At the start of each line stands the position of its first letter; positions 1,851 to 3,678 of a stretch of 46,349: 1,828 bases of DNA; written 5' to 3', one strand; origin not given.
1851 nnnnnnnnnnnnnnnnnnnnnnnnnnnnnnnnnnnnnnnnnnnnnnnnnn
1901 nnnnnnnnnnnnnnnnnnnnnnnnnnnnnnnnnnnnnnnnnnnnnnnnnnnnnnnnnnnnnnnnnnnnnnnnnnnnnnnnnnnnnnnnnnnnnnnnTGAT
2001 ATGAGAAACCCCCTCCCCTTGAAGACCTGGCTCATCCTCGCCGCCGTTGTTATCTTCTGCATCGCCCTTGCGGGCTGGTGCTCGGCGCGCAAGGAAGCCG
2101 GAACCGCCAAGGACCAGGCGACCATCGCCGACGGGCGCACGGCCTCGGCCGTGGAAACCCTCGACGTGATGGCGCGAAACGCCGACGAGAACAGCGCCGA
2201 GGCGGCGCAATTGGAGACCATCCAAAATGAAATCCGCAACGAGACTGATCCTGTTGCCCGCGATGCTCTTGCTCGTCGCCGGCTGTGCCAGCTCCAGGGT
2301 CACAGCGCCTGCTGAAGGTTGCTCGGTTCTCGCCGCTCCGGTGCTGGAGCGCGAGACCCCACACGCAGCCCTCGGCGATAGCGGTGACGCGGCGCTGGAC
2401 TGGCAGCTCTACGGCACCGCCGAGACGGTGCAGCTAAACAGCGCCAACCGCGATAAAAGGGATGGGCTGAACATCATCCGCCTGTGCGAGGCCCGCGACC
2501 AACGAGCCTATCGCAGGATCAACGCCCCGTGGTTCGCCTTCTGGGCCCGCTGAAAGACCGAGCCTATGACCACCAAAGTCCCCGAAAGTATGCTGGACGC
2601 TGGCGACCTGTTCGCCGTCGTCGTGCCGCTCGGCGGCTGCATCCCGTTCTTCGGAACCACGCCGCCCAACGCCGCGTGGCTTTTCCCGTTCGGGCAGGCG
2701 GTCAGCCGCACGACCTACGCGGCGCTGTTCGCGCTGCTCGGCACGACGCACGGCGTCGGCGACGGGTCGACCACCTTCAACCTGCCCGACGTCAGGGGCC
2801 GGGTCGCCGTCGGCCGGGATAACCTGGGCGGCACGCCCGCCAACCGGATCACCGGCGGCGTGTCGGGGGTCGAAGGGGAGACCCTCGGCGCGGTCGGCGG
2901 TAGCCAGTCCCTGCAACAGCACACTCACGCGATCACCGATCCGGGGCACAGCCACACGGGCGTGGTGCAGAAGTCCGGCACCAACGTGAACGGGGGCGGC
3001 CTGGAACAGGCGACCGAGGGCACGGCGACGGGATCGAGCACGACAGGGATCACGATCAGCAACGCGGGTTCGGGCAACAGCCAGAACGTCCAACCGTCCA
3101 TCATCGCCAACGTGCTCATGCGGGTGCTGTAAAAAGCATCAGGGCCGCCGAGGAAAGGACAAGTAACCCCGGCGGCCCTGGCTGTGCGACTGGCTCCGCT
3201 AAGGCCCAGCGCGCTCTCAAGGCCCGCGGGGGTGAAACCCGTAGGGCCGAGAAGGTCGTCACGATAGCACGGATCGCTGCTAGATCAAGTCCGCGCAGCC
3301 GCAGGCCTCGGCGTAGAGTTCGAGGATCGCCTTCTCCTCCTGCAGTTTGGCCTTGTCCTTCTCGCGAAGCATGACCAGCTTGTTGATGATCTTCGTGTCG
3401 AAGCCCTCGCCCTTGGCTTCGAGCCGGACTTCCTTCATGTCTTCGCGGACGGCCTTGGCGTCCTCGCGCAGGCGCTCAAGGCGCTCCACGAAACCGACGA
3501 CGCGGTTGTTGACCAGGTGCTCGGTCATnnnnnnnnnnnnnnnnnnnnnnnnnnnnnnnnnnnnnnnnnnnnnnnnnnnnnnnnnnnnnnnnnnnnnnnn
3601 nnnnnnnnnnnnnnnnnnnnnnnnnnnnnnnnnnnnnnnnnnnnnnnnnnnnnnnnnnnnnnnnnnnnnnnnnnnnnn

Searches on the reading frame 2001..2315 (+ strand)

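Call 50: search_protein_families(library=phrogs, proteins=[window:2001-2315:+], max_evalue=0.001)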
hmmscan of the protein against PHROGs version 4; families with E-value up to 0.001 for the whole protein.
window:2001-2315:+ (104 aa): 3 families
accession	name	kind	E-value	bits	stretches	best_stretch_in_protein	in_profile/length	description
phrog_214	-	lysis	0.00018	22.4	1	8-83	10-83/176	Rz-like spanin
phrog_312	-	lysis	0.00027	22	1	8-99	7-99/173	Rz-like spanin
phrog_1026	-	lysis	0.00063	21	1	7-91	7-78/85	Rz-like spanin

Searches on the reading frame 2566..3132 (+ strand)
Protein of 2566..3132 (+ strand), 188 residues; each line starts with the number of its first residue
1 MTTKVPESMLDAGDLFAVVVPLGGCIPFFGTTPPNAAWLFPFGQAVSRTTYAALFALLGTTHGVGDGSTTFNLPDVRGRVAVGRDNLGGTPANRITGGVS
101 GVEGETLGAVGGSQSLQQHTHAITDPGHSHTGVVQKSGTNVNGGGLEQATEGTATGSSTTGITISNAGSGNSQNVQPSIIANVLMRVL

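Call 50: search_protein_families(library=phrogs, proteins=[window:2566-3132:+], max_evalue=0.001)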
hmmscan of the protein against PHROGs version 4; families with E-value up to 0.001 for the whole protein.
window:2566-3132:+ (188 aa): 16 families
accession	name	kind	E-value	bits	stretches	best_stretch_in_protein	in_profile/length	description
phrog_8763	-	tail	9.3e-25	87.9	1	16-187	538-748/1024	tail protein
phrog_9116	-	tail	1.3e-21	78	1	26-184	64-208/455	tail protein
phrog_25747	-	tail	9.1e-18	64.6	1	17-163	674-812/901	tail fiber protein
phrog_1858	-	tail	1.4e-15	57.3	1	13-159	131-279/1018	tail fiber protein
phrog_327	-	tail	2.6e-13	51.1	1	20-172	301-428/618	tail protein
phrog_31611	-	tail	2.6e-11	44.3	1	26-136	169-278/385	tail collar protein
phrog_38759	-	unknown function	2e-10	40.8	1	28-173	760-908/920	-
phrog_19618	-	tail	5.4e-10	39.8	1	20-145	136-246/387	tail collar protein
phrog_4711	-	unknown function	4.4e-08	34.1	1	61-173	176-277/296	-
phrog_523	-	tail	6.5e-07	29.5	1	19-166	485-607/673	tail collar fiber protein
phrog_8469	-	tail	9.9e-06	26.1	0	59-131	145-205/303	tail fiber protein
phrog_14307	-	unknown function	1.2e-05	26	1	20-88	48-105/137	-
phrog_7765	-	unknown function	2e-05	24.1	0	60-161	457-553/578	-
phrog_1800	-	tail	5.9e-05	23.2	1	71-181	426-538/545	tail collar fiber protein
phrog_6256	-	tail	0.00011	22.4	1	20-160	289-436/686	tail fiber protein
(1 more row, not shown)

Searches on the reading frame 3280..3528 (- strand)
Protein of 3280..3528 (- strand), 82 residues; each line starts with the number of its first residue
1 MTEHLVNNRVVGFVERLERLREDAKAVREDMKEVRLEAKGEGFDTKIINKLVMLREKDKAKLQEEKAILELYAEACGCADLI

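Call 18: search_protein_families(library=phrogs, proteins=[window:3280-3528:-], max_evalue=0.001)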
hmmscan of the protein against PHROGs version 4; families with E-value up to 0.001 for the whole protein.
window:3280-3528:- (82 aa): 1 family
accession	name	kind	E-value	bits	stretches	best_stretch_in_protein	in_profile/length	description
phrog_4212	-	unknown function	6.1e-22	79.3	1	7-78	280-351/353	-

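Call 35: search_protein_families(library=pfam, proteins=[window:3280-3528:-], max_evalue=0.001)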
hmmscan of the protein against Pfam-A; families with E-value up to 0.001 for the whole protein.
window:3280-3528:- (82 aa): 1 family
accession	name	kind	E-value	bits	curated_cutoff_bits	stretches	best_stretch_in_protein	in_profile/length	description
PF10073.14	GapR_DNA-bd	-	3.7e-22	78.2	22.6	1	9-77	4-72/72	GapR-like, DNA-binding domain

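Call 84: search_protein_families(library=ncbifam, proteins=[window:3280-3528:-], max_evalue=0.01)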
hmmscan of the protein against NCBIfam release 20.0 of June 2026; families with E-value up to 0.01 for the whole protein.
window:3280-3528:- (82 aa): 2 families
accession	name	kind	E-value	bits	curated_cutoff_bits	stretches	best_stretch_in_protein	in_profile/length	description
NF010247.0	PRK13694.1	subfamily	9.1e-23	79.8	94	1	2-78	6-82/83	hypothetical protein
NF052541.1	NucAsocGapRCau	equivalog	2e-22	79.1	140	1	9-77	18-86/88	nucleoid-associated protein GapR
